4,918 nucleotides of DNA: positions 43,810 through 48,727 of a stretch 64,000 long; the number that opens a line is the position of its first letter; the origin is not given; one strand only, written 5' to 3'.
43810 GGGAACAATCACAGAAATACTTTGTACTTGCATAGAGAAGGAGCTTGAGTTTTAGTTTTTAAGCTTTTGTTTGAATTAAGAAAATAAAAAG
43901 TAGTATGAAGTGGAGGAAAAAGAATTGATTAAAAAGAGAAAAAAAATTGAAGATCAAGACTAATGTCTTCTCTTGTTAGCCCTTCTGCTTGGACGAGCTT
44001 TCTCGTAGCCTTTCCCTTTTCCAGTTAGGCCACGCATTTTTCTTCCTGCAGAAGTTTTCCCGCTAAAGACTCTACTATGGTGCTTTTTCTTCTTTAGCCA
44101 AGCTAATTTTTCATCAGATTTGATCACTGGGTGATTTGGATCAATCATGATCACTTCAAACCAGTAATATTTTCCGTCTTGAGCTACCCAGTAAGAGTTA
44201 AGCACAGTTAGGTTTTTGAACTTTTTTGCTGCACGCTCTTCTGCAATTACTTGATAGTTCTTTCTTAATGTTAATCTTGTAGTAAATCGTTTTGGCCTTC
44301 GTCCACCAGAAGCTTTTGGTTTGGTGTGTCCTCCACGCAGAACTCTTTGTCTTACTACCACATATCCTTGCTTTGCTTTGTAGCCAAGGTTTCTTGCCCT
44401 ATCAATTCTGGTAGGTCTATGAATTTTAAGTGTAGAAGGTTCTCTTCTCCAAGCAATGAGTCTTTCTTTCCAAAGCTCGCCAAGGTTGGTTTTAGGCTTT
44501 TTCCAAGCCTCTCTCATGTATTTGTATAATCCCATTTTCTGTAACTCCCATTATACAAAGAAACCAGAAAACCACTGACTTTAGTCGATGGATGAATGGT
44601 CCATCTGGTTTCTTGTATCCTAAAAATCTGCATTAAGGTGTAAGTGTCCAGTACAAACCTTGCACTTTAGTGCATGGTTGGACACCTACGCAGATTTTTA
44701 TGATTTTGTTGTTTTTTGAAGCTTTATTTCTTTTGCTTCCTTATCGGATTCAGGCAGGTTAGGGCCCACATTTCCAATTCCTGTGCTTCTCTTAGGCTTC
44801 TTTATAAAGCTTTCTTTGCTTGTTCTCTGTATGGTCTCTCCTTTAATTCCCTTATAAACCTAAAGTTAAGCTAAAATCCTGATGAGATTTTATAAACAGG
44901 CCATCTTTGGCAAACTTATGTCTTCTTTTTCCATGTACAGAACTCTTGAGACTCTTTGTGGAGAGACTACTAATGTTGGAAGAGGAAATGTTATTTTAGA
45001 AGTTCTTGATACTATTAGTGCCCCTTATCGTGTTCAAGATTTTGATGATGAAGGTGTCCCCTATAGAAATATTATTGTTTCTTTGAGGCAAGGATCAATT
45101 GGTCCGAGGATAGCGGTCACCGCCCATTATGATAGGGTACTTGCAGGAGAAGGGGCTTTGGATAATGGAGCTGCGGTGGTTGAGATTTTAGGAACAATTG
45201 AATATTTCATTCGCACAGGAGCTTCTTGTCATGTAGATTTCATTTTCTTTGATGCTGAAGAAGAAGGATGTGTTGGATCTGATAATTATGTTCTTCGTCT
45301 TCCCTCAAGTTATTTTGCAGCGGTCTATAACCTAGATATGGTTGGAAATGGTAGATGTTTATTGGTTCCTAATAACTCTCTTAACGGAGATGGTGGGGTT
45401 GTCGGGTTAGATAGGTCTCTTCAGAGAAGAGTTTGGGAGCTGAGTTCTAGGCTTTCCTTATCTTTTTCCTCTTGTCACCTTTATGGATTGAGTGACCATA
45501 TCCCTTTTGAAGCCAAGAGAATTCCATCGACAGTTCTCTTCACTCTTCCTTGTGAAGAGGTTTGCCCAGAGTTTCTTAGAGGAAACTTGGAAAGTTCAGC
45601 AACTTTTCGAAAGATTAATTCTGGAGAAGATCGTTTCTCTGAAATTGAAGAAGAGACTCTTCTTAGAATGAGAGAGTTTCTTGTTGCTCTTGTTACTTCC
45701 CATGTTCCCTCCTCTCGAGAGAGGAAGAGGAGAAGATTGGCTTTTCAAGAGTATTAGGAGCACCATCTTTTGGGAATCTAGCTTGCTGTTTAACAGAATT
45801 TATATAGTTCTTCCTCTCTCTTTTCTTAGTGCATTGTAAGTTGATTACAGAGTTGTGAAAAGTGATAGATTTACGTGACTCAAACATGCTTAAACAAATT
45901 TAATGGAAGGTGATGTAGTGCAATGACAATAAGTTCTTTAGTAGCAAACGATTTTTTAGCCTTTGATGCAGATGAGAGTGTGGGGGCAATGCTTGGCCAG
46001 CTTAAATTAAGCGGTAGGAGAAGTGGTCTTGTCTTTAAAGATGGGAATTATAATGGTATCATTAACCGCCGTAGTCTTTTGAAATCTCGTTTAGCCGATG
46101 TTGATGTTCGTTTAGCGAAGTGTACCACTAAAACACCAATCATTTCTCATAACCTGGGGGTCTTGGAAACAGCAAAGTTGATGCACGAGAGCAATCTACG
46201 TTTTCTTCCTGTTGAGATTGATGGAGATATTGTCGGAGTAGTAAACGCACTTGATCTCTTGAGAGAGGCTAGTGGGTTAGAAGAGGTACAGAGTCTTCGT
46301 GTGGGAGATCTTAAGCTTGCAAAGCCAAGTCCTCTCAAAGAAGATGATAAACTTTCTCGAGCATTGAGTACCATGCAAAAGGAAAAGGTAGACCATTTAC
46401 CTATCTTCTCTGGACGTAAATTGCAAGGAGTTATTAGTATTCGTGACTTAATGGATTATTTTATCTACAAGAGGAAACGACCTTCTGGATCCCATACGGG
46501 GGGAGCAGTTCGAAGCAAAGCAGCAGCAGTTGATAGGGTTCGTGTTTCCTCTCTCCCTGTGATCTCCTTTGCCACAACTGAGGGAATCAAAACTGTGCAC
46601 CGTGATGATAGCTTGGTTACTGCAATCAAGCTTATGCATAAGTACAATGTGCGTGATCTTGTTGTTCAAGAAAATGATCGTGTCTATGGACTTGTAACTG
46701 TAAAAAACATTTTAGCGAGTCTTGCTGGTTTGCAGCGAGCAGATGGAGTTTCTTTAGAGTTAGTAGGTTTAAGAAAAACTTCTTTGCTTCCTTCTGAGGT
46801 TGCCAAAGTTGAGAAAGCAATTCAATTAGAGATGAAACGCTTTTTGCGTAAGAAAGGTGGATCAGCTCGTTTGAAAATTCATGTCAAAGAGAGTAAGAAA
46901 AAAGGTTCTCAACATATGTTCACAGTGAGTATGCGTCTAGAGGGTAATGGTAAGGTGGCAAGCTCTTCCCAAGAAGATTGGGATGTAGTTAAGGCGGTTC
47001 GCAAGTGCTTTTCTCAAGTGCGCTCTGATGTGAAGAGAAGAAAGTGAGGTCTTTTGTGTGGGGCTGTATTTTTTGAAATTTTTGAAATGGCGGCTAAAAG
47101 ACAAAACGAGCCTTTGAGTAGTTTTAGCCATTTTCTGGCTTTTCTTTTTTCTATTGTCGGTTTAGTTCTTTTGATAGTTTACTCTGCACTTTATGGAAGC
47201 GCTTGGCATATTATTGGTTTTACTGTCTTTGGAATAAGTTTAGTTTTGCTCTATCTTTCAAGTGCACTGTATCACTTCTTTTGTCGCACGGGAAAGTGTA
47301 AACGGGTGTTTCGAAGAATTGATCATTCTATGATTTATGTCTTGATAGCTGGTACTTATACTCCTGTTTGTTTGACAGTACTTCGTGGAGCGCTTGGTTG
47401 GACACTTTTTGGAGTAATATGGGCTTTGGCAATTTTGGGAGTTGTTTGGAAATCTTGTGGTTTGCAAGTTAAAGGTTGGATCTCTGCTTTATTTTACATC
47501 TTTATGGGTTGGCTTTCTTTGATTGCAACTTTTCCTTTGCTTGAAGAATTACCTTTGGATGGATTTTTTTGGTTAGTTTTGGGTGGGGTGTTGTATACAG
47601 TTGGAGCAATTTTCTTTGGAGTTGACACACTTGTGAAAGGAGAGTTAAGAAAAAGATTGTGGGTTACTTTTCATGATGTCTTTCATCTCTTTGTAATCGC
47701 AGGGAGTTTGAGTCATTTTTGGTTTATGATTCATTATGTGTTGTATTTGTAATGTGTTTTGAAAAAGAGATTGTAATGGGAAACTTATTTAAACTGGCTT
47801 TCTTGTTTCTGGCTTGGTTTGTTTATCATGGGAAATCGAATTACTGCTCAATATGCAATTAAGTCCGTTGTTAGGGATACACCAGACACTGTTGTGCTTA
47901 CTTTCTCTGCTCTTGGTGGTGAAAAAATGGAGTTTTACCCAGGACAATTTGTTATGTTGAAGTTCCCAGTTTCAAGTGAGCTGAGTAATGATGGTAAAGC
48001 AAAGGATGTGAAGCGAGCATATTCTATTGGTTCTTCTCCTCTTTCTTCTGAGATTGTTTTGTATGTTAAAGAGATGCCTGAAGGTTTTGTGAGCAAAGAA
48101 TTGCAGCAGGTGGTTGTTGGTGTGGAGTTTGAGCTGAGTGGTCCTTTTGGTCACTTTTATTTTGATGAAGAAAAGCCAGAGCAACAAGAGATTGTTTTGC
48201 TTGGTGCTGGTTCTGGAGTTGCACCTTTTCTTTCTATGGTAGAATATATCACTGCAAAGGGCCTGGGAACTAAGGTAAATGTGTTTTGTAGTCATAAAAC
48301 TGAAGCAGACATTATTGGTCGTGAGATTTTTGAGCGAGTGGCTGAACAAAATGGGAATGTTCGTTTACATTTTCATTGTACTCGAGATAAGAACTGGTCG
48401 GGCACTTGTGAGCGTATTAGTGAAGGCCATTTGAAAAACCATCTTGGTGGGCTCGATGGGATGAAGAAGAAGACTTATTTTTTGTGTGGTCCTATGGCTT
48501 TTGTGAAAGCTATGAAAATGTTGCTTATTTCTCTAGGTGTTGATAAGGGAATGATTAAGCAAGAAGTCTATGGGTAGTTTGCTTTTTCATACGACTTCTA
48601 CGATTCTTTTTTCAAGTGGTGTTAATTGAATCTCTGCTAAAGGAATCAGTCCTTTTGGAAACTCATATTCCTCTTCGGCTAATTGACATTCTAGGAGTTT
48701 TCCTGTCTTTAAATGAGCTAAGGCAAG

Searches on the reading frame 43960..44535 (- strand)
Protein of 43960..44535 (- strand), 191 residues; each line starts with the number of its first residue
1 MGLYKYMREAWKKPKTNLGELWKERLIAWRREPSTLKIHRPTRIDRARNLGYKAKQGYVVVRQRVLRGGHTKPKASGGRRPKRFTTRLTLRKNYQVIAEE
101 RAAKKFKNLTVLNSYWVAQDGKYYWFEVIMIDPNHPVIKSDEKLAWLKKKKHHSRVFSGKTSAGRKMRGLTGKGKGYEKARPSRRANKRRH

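Call 77: search_protein_families(library=pfam, proteins=[window:43960-44535:-], max_evalue=0.0001)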
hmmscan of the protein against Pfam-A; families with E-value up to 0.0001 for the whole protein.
window:43960-44535:- (191 aa): 1 family
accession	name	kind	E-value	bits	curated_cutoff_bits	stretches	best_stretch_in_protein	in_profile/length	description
PF00827.22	Ribosomal_L15e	-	9.6e-73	244.4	27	1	2-187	1-191/191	Ribosomal L15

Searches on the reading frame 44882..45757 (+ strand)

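Call 77: search_protein_families(library=pfam, proteins=[window:44882-45757:+], max_evalue=0.0001)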
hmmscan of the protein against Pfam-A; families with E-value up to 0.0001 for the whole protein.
window:44882-45757:+ (291 aa): 1 family
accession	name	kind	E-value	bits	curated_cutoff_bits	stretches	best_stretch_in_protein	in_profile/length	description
PF04389.22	Peptidase_M28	-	1.9e-24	86.9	21.3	1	63-269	1-191/193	Peptidase family M28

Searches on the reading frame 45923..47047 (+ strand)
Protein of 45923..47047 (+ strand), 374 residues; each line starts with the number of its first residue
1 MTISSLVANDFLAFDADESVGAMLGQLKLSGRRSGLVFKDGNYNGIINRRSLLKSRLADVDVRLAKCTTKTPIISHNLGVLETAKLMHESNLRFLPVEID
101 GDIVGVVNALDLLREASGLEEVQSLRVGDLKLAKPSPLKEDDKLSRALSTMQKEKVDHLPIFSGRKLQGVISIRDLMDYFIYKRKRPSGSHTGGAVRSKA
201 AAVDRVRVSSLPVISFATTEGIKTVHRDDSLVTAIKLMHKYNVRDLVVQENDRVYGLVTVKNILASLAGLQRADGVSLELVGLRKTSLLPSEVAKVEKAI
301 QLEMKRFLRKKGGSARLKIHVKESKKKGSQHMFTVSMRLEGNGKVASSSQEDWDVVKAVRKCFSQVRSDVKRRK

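Call 67: search_protein_families(library=pfam, proteins=[window:45923-47047:+], max_evalue=0.0001)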
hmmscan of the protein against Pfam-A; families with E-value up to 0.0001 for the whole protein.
window:45923-47047:+ (374 aa): 1 family
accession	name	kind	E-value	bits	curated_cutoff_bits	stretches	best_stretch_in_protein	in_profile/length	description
PF00571.33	CBS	-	3.9e-29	101.2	24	3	219-268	6-56/57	CBS domain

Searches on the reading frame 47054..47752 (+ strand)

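Call 77: search_protein_families(library=pfam, proteins=[window:47054-47752:+], max_evalue=0.0001)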
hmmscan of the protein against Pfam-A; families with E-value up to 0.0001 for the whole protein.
window:47054-47752:+ (232 aa): 1 family
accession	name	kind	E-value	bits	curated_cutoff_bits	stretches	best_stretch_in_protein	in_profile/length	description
PF03006.26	HlyIII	-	2.2e-47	162.1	26.2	1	16-222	3-224/224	Haemolysin-III related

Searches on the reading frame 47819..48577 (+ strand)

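Call 77: search_protein_families(library=pfam, proteins=[window:47819-48577:+], max_evalue=0.0001)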
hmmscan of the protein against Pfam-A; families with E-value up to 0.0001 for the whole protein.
window:47819-48577:+ (252 aa): 2 families
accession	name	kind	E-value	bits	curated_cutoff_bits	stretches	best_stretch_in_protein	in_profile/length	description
PF00175.26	NAD_binding_1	-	5.9e-14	53.1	22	1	127-233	1-108/109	Oxidoreductase NAD-binding domain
PF00970.30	FAD_binding_6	-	1.6e-09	38.4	21.1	1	21-114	11-99/99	Oxidoreductase FAD-binding domain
